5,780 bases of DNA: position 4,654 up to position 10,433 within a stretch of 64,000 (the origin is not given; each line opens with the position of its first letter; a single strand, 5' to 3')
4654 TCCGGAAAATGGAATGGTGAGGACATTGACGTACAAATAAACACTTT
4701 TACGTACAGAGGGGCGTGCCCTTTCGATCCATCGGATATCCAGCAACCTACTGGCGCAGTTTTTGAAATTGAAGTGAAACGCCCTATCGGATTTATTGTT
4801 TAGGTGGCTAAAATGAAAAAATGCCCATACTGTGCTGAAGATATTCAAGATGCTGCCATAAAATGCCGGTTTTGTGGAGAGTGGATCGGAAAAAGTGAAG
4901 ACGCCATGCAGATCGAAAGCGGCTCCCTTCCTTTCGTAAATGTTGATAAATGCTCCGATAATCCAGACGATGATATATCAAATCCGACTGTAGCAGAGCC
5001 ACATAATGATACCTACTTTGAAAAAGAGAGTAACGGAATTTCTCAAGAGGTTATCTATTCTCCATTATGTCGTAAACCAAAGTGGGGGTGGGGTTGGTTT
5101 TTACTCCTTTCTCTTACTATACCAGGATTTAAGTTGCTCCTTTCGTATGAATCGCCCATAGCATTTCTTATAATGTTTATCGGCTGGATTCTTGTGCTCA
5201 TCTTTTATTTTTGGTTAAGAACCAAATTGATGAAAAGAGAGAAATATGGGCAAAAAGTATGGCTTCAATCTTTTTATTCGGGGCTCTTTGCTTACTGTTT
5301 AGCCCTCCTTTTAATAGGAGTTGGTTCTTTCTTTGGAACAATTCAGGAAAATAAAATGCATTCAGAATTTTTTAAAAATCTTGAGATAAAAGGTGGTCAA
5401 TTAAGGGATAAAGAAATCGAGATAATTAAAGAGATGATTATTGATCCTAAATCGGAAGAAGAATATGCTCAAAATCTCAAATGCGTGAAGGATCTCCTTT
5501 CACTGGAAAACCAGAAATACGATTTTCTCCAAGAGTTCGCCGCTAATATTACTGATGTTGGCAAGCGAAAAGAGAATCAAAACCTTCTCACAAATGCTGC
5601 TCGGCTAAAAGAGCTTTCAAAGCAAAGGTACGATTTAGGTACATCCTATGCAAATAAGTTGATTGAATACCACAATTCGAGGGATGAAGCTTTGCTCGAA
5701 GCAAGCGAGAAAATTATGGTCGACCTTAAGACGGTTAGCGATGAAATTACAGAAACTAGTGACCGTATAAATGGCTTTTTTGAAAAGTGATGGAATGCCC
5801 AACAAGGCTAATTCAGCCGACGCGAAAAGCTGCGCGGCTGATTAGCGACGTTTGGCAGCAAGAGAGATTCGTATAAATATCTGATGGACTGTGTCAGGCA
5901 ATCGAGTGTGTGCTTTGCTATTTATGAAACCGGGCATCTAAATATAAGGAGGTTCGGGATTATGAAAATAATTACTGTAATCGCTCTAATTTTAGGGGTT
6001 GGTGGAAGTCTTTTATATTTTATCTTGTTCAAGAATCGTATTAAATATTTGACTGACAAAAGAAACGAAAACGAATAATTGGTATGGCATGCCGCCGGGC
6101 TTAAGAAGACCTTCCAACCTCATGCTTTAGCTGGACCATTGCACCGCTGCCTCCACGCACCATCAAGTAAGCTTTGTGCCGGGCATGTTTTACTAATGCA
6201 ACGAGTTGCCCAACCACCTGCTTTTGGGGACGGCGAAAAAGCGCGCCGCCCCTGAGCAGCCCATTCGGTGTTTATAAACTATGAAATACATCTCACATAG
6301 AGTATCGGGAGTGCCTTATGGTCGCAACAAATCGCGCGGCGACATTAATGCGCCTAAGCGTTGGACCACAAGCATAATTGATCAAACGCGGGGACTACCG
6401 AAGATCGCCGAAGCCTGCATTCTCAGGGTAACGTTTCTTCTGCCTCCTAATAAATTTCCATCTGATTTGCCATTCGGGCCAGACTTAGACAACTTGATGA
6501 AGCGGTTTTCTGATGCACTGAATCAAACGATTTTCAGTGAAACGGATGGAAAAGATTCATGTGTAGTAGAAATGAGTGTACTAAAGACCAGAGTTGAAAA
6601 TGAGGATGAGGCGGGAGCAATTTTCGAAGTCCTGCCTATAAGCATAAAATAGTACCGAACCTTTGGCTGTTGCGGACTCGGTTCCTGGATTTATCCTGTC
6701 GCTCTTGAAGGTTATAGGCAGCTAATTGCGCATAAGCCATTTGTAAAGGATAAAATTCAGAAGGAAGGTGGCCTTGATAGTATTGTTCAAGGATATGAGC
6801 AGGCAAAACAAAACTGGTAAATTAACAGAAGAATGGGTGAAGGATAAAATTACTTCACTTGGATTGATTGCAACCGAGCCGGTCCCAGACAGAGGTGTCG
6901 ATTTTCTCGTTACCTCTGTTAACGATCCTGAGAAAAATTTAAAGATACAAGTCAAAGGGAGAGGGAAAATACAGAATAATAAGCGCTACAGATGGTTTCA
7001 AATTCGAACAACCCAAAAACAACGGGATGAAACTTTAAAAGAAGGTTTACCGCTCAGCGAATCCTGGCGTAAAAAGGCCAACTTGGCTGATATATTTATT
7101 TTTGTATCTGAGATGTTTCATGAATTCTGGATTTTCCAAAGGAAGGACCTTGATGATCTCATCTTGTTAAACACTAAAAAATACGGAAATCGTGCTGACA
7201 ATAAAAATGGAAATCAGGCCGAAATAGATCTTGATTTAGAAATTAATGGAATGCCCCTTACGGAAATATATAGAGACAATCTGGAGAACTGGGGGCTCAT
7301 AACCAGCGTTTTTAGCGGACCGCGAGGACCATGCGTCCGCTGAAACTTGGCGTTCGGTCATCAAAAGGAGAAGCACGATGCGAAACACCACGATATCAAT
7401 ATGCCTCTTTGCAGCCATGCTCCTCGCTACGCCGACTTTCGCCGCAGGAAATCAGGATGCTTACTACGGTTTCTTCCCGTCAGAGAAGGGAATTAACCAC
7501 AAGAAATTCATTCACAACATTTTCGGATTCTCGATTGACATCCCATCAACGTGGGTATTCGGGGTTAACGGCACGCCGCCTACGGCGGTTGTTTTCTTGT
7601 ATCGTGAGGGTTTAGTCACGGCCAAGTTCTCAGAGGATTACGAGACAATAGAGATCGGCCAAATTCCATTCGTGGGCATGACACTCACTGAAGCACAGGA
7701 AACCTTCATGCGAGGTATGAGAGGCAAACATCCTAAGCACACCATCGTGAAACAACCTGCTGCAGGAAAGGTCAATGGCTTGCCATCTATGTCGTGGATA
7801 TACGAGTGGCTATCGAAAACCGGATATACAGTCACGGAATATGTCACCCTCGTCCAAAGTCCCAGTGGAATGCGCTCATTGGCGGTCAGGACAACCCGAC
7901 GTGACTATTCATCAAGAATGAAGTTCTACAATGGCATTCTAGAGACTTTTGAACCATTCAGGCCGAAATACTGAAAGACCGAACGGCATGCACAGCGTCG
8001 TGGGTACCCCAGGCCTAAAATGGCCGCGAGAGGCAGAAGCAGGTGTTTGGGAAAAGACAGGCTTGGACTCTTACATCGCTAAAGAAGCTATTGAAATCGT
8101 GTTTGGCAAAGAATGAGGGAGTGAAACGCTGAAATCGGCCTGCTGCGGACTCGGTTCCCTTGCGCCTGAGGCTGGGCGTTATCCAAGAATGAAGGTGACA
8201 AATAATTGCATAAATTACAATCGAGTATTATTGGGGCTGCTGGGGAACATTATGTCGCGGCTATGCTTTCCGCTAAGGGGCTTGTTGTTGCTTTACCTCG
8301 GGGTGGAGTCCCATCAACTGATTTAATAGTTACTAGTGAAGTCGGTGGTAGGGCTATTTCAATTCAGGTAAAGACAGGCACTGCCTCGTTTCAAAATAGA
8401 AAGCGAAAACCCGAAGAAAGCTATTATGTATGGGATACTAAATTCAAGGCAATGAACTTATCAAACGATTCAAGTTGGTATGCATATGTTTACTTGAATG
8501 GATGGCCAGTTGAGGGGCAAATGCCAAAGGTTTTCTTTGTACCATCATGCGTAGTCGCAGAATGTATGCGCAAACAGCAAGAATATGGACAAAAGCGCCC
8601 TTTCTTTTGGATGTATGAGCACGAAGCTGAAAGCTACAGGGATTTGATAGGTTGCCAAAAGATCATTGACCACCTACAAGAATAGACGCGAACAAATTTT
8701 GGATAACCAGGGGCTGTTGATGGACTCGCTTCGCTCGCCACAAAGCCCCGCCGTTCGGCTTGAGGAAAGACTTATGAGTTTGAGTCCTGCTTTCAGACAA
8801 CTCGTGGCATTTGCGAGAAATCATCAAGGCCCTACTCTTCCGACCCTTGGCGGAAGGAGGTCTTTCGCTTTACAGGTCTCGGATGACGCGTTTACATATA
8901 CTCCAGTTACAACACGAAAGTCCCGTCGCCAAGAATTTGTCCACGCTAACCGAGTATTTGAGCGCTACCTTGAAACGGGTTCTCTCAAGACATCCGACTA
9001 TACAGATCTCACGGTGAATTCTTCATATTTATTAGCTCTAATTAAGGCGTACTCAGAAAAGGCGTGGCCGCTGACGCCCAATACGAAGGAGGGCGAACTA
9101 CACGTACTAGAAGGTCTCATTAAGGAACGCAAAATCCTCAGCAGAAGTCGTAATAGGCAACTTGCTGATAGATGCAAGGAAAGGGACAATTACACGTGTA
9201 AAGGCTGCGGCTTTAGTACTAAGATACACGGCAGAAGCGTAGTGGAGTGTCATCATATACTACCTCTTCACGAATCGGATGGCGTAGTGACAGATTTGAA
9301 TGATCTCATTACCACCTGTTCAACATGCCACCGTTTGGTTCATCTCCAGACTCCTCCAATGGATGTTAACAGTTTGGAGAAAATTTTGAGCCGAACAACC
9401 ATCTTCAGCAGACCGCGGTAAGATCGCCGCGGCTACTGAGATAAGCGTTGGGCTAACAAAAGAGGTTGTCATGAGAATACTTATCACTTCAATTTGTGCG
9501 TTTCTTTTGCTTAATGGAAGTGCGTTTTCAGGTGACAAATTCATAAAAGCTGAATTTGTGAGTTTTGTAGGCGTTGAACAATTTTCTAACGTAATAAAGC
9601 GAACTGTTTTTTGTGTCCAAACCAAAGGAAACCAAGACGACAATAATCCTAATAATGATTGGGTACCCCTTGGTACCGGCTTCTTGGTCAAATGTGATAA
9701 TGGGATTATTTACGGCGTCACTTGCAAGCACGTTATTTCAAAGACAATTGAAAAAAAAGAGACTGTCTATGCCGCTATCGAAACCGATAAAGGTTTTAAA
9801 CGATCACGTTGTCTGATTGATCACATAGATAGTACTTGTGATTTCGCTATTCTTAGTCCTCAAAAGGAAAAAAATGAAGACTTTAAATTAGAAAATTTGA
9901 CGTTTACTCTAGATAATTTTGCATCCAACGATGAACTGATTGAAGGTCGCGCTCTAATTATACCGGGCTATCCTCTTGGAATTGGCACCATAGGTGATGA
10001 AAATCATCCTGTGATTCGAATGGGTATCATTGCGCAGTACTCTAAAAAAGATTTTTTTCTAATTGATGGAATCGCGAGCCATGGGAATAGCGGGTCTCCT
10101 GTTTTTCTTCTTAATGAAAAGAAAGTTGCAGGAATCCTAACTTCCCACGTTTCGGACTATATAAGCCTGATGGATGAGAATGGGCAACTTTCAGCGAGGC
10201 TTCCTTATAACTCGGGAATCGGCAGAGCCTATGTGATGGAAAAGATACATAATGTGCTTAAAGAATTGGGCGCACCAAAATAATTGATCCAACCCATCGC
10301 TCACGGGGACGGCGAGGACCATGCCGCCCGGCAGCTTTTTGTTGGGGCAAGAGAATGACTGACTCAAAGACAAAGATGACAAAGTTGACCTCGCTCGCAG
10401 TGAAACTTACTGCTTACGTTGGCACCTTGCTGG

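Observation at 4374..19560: Integron cassette array (~16 attC) inside a phage, between terL and portal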

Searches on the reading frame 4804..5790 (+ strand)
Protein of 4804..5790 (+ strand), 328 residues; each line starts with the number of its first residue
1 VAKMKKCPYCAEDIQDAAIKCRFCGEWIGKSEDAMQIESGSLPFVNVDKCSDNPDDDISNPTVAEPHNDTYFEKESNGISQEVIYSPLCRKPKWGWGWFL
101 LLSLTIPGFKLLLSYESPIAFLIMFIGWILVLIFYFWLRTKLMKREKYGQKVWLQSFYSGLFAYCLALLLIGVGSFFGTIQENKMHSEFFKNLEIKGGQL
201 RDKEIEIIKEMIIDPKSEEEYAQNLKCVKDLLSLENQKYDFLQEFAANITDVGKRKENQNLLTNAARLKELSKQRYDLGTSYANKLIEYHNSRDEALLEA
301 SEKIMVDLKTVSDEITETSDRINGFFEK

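Call 10: search_protein_families(library=pfam, proteins=[window:4804-5790:+], max_evalue=0.01)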
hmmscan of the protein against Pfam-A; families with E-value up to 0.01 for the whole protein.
window:4804-5790:+ (328 aa): 3 families
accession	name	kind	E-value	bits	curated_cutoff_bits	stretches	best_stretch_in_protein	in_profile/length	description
PF13858.11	DUF4199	-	0.00015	22.7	32.3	1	98-194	13-101/165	Protein of unknown function (DUF4199)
PF13248.11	Zn_ribbon_3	-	0.00063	19.6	27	1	4-26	2-24/26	zinc-ribbon domain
PF10571.15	UPF0547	-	0.0016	18.9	29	1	5-25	1-21/26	Uncharacterised protein family UPF0547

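Call 58: search_protein_families(library=padloc, proteins=[window:4804-5790:+], max_evalue=0.01)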
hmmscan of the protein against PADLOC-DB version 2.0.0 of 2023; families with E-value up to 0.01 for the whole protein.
window:4804-5790:+ (328 aa): 0 families

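Call 59: search_protein_families(library=ncbifam, proteins=[window:4804-5790:+], max_evalue=0.01)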
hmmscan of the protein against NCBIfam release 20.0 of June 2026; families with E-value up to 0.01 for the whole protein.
window:4804-5790:+ (328 aa): 0 families

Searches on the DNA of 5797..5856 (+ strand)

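Call 28: build_rna_model(alignment_id=A2, structure=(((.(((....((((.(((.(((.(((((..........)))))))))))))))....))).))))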
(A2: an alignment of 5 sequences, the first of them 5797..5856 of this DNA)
Model R1 built from alignment A2 (5 sequences, 65 columns); structure: as given.
model positions 62; base pairs 21; branch points 0; effective number of sequences 5; information 0.76 bits per position. Calibrated on 0.2 Mb of random sequence (short: E-values are rough).
structure used (alignment columns):
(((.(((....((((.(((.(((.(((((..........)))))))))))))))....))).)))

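Call 29: search_with_rna_model(model_id=R1, source=window, filters=off, max_evalue=10, make_alignment=true)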
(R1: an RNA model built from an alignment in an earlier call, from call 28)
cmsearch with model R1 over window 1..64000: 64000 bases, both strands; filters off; matches with E-value up to 10: 33.
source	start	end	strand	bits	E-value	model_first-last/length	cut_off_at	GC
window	6208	6269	+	66.1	1.5e-16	1-62/62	no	0.66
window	9390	9453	+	63.4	8.7e-16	1-62/62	no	0.59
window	12135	12196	+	57.6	4.4e-14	1-62/62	no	0.6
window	10287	10347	+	56.4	9.7e-14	1-62/62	no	0.66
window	5797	5856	+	48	2.8e-11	1-62/62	no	0.58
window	7297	7358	+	34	3.4e-07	1-62/62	no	0.56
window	9390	9453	-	19.9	0.0045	1-62/62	no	0.59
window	15249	15314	+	17.4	0.026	1-62/62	no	0.58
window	12135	12196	-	16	0.063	1-62/62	no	0.6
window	56079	56123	+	15.8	0.074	1-62/62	no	0.67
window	1234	1286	+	13.9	0.27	1-62/62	no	0.42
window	18457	18500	-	13.8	0.27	1-62/62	no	0.5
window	6208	6269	-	13.5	0.36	1-62/62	no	0.66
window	10287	10347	-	13.4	0.37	1-62/62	no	0.66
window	5797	5856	-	12.7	0.59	1-62/62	no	0.58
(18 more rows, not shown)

Alignment A3: 33 matches aligned to the model, 113 columns, each read 5' to 3' on its own strand. Consensus structure (alignment columns), stored with it:
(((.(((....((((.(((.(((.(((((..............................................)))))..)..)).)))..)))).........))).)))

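Call 31: search_with_rna_model(model_id=R1, sources=[L001, L002, L003], filters=off, max_evalue=1)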
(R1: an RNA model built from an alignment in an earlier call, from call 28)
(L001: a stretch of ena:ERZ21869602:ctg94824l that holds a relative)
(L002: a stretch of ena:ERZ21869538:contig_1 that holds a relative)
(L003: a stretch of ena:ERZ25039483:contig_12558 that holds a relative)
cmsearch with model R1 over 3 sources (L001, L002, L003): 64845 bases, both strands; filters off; matches with E-value up to 1: 2.
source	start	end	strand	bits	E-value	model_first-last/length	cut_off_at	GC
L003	20589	20643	+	17.2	0.028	1-62/62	no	0.47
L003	1018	1076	-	12.4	0.74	1-62/62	no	0.49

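Call 69: search_with_rna_model(model_id=R1, sources=[L008, L028, L029, L030, L031], filters=off, max_evalue=1)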
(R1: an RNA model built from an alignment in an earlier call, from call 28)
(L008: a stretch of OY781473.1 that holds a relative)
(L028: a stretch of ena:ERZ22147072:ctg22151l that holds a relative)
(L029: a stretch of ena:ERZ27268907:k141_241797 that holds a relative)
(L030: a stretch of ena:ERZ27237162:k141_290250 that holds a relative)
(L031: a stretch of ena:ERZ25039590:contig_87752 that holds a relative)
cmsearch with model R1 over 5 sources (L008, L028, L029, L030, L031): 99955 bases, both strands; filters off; matches with E-value up to 1: 0.
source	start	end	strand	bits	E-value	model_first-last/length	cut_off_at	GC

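Call 82: search_with_rna_model(model_id=R1, sources=[L032, L033], filters=off, max_evalue=1, show_alignments=3)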
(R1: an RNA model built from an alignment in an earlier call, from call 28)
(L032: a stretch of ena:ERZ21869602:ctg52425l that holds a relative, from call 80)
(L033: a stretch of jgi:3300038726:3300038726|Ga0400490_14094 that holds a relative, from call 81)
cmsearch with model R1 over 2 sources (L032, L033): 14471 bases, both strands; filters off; matches with E-value up to 1: 8.
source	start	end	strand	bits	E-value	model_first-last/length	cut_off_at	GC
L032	1026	1085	+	31.1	5.5e-07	1-62/62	no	0.67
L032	3528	3588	+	23.3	0.00011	1-62/62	no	0.46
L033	3189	3246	+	18.8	0.0022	1-62/62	no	0.5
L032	1026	1085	-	16.2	0.013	1-62/62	no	0.67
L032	8370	8398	+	11.2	0.37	1-62/62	no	0.55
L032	9141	9203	-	10.9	0.44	1-62/62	no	0.57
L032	312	351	+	10.8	0.48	1-62/62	no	0.22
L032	1645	1710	+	10.5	0.6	1-62/62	no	0.48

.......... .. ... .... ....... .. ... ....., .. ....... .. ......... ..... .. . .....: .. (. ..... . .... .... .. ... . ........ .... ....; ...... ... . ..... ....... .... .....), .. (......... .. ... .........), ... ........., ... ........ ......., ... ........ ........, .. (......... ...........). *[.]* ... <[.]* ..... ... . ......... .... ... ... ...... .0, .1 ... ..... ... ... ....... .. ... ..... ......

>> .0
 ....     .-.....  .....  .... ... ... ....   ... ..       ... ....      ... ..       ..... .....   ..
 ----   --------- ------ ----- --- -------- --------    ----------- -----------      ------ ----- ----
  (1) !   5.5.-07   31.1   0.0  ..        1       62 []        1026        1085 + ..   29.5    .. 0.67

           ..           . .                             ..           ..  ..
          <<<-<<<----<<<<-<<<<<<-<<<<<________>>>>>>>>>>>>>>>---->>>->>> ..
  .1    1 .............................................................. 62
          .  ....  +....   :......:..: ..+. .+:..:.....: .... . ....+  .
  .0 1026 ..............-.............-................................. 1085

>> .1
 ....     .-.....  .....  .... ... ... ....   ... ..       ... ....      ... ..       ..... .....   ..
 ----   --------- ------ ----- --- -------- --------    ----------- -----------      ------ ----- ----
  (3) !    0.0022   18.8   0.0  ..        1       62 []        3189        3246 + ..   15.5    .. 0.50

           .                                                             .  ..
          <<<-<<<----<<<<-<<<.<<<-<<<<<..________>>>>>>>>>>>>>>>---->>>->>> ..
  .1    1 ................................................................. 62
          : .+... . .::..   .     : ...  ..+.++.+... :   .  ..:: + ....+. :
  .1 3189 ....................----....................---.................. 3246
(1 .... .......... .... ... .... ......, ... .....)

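Call 92: search_with_rna_model(model_id=R1, sources=[L035, L036, L037, L038, L039, L040, L051], filters=off, max_evalue=1)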
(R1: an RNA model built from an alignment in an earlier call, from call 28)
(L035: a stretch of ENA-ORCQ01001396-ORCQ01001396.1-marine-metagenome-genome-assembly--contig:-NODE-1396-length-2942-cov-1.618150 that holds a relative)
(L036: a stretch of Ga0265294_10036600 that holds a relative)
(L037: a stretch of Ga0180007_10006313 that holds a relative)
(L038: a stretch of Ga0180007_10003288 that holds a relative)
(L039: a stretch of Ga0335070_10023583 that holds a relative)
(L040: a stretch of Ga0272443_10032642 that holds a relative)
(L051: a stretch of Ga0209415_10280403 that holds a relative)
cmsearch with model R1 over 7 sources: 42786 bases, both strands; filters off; matches with E-value up to 1: 0.
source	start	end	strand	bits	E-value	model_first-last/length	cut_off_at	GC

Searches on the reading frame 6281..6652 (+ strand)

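Call 10: search_protein_families(library=pfam, proteins=[window:6281-6652:+], max_evalue=0.01)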
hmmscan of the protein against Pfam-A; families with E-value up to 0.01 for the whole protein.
window:6281-6652:+ (123 aa): 1 family
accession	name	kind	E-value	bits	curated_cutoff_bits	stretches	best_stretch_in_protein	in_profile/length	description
PF05866.16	RusA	-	0.0001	23.3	22.8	1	34-104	38-113/124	Endodeoxyribonuclease RusA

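Call 95: search_protein_families(library=padloc, proteins=[window:6281-6652:+], max_evalue=0.001)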
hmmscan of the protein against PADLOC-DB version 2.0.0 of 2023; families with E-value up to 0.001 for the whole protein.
window:6281-6652:+ (123 aa): 0 families

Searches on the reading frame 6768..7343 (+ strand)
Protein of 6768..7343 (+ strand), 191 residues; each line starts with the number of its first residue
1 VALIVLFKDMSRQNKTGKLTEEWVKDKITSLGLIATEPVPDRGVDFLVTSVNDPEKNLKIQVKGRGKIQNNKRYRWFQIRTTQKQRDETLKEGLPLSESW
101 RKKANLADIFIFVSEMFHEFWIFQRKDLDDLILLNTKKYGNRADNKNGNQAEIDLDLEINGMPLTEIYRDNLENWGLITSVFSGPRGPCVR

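Call 10: search_protein_families(library=pfam, proteins=[window:6768-7343:+], max_evalue=0.01)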
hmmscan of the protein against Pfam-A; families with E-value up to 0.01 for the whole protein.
window:6768-7343:+ (191 aa): 0 families

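Call 58: search_protein_families(library=padloc, proteins=[window:6768-7343:+], max_evalue=0.01)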
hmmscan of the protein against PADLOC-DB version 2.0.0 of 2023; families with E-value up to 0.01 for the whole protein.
window:6768-7343:+ (191 aa): 1 family
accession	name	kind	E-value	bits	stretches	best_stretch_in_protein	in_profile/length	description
PDLC04292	PDC-M02A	-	0.00052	18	1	10-73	1-69/169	-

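Call 59: search_protein_families(library=ncbifam, proteins=[window:6768-7343:+], max_evalue=0.01)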
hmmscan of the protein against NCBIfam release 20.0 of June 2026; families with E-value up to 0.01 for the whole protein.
window:6768-7343:+ (191 aa): 0 families

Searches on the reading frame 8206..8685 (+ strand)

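Call 10: search_protein_families(library=pfam, proteins=[window:8206-8685:+], max_evalue=0.01)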
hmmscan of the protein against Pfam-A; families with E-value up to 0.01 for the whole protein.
window:8206-8685:+ (159 aa): 2 families
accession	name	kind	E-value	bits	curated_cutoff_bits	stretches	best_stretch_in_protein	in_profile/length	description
PF11645.14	PDDEXK_5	-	0.00044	20.7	26.1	1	9-61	6-56/138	PD-(D/E)XK endonuclease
PF14280.11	DUF4365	-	0.0099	16.4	24.3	0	12-79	3-76/139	Domain of unknown function (DUF4365)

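Call 58: search_protein_families(library=padloc, proteins=[window:8206-8685:+], max_evalue=0.01)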
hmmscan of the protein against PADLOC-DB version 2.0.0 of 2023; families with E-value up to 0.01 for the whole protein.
window:8206-8685:+ (159 aa): 1 family
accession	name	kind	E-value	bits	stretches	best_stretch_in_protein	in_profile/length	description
PDLC04292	PDC-M02A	-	0.00025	19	1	10-64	8-67/169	-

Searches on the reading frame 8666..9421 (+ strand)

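Call 10: search_protein_families(library=pfam, proteins=[window:8666-9421:+], max_evalue=0.01)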
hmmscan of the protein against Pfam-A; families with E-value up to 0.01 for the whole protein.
window:8666-9421:+ (251 aa): 1 family
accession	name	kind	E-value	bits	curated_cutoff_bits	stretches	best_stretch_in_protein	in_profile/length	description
PF01844.29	HNH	-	4.5e-06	27.2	21.4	1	178-226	1-45/47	HNH endonuclease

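Call 58: search_protein_families(library=padloc, proteins=[window:8666-9421:+], max_evalue=0.01)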
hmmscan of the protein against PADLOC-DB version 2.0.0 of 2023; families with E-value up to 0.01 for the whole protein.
window:8666-9421:+ (251 aa): 5 families
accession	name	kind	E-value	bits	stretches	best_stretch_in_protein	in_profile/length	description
PDLC02859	DpdF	-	0.00018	18.1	1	172-226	4-53/545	DpdF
PDLC03514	REase_II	-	0.00029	18.2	1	168-225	283-340/386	Type II restriction enzyme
PDLC00642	ZorE2|ZorE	-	0.00097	16.6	1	164-222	202-255/283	HNH endonuclease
PDLC03656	mREase_IV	-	0.0063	14.3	1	178-228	207-258/277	Type IV methyl-directed restriction enzyme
PDLC00645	ZorE2|ZorE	-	0.0099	12.9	0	165-223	199-252/375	HNH endonuclease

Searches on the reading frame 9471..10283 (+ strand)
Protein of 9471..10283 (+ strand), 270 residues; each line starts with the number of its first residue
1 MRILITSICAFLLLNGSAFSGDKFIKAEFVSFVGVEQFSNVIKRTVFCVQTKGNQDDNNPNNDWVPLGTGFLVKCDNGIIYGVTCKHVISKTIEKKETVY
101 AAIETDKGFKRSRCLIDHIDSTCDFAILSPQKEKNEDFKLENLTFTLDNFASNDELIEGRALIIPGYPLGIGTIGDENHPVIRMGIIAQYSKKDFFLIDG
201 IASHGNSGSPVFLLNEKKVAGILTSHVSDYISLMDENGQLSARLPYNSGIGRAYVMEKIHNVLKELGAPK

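Call 10: search_protein_families(library=pfam, proteins=[window:9471-10283:+], max_evalue=0.01)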
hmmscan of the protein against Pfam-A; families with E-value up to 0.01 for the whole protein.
window:9471-10283:+ (270 aa): 1 family
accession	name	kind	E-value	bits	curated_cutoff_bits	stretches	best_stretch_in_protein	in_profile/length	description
PF13365.12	Trypsin_2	-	1.1e-12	49.4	27.6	1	68-222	1-144/144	Trypsin-like peptidase domain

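Call 58: search_protein_families(library=padloc, proteins=[window:9471-10283:+], max_evalue=0.01)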
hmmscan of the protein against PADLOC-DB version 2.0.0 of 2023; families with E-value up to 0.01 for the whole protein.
window:9471-10283:+ (270 aa): 5 families
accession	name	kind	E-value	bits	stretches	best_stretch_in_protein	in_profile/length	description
PDLC02959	RT-Protease_XI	-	5.9e-15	53.2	1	37-225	331-488/510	single gene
PDLC05022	PDC-S45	-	3e-13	47.4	1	65-219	36-215/293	-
PDLC02960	RT-Protease_XI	-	1.2e-12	45.6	1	36-225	328-485/506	single gene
PDLC04593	PDC-M35A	-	9.4e-07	26.8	1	61-224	16-179/216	-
PDLC03855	LmuA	-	1.8e-06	25.5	1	40-219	5-164/425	-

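Call 79: find_homologous_proteins(query=window:9471-10283:+, max_evalue=1e-10)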
Query window:9471-10283:+ (270 aa): 131 proteins with E <= 1e-10 among 591 candidates; the best 120 are listed.
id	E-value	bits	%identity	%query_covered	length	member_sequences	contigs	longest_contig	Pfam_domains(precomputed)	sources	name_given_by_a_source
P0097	2.1e-178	609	100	100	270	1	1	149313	PF13365.13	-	-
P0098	1.7e-151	521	85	100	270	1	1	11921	PF13365.13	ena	-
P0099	4.9e-142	490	80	100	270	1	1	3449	PF13365.13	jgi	jgi:S1-C subfamily serine protease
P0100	2.5e-105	370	59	99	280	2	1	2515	PF13365.13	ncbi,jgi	ncbi:MAG: serine protease [Candidatus Omnitrophota bacterium]|jgi:S1-C subfamily serine protease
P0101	1.9e-90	321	55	96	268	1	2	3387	PF13365.13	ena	-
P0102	7.8e-76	273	44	98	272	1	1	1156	PF13365.13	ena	-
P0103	1.8e-75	272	49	93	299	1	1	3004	PF13365.13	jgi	jgi:hypothetical protein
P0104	2.7e-75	271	50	89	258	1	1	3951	PF13365.13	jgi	jgi:S1-C subfamily serine protease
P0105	5.2e-73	264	48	93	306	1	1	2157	PF13365.13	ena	-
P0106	6.2e-73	264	48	99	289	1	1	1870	PF13365.13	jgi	jgi:S1-C subfamily serine protease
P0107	2.3e-71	258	46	98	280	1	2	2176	PF13365.13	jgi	jgi:S1-C subfamily serine protease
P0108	2.7e-71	258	46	98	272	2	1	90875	PF13365.13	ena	-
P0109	3.2e-71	258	49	89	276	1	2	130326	PF13365.13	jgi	jgi:S1-C subfamily serine protease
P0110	7.4e-71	257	46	95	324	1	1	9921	PF13365.13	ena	-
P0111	2.8e-70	255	48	96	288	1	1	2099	PF13365.13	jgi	jgi:hypothetical protein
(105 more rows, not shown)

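Call 80: find_encoding_contigs(protein=P0098, flank=10000, max_places=1)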
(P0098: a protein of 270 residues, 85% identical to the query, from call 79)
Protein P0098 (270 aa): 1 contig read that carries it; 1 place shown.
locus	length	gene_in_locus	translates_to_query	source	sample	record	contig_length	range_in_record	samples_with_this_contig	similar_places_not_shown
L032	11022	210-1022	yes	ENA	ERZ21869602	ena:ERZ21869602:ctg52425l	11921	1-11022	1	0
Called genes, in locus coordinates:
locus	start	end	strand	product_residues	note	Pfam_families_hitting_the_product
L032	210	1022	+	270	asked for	PF13365:Trypsin_2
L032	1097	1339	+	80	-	PF07693:KAP_NTPase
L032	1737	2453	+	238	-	-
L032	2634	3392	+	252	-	PF12686:DUF3800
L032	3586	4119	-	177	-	-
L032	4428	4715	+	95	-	PF13560:HTH_31 (weak)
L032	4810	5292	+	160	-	-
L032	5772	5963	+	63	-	-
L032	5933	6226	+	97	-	-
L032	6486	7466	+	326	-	PF13102:Phage_int_SAM_5 (faint), PF00589:Phage_integrase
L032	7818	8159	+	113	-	-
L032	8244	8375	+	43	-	-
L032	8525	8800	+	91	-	PF00216:Bac_DNA_binding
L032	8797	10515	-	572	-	PF00128:Alpha-amylase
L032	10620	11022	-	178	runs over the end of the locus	-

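Call 81: find_encoding_contigs(protein=P0099, flank=10000, max_places=1)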
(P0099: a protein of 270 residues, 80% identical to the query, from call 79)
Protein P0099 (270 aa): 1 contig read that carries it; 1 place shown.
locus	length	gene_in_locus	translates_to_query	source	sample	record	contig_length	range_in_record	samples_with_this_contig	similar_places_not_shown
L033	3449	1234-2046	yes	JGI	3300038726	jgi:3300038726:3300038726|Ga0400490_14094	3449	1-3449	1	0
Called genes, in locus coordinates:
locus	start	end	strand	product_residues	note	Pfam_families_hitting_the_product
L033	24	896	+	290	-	-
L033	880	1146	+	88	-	-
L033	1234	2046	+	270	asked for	PF13365:Trypsin_2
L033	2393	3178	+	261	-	PF13365:Trypsin_2 (faint)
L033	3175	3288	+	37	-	-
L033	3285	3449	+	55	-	?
